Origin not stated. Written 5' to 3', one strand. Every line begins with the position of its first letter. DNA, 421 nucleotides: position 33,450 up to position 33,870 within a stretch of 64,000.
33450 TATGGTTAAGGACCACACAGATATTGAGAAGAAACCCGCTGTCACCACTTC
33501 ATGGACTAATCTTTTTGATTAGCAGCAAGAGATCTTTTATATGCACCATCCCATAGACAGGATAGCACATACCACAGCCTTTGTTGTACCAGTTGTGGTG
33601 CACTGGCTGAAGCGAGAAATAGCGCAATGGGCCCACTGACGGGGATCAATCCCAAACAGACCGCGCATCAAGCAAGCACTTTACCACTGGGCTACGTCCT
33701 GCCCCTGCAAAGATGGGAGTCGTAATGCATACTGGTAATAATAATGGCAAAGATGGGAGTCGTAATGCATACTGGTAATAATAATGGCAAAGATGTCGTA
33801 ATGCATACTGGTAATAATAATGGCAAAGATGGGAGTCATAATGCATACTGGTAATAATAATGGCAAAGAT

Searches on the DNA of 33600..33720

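Call 54: search_rna_families(source=window, start=33600, end=33720, threshold=evalue, max_evalue=10, show_alignments=2)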
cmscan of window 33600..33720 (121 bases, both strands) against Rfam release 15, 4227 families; matches with E-value up to 10: 2.
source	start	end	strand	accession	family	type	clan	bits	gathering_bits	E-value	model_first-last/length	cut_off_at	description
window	33616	33648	-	RF02396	sau-5949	Gene; sRNA;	-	13.7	56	7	1-59/59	no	Staphylococcus sRNA sau-5949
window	33600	33662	-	RF01877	MIAT_exon5_3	Gene; lncRNA;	-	3.6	90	5.5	73-133/382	3'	Myocardial infarction associated transcript exon 5 conserved region 3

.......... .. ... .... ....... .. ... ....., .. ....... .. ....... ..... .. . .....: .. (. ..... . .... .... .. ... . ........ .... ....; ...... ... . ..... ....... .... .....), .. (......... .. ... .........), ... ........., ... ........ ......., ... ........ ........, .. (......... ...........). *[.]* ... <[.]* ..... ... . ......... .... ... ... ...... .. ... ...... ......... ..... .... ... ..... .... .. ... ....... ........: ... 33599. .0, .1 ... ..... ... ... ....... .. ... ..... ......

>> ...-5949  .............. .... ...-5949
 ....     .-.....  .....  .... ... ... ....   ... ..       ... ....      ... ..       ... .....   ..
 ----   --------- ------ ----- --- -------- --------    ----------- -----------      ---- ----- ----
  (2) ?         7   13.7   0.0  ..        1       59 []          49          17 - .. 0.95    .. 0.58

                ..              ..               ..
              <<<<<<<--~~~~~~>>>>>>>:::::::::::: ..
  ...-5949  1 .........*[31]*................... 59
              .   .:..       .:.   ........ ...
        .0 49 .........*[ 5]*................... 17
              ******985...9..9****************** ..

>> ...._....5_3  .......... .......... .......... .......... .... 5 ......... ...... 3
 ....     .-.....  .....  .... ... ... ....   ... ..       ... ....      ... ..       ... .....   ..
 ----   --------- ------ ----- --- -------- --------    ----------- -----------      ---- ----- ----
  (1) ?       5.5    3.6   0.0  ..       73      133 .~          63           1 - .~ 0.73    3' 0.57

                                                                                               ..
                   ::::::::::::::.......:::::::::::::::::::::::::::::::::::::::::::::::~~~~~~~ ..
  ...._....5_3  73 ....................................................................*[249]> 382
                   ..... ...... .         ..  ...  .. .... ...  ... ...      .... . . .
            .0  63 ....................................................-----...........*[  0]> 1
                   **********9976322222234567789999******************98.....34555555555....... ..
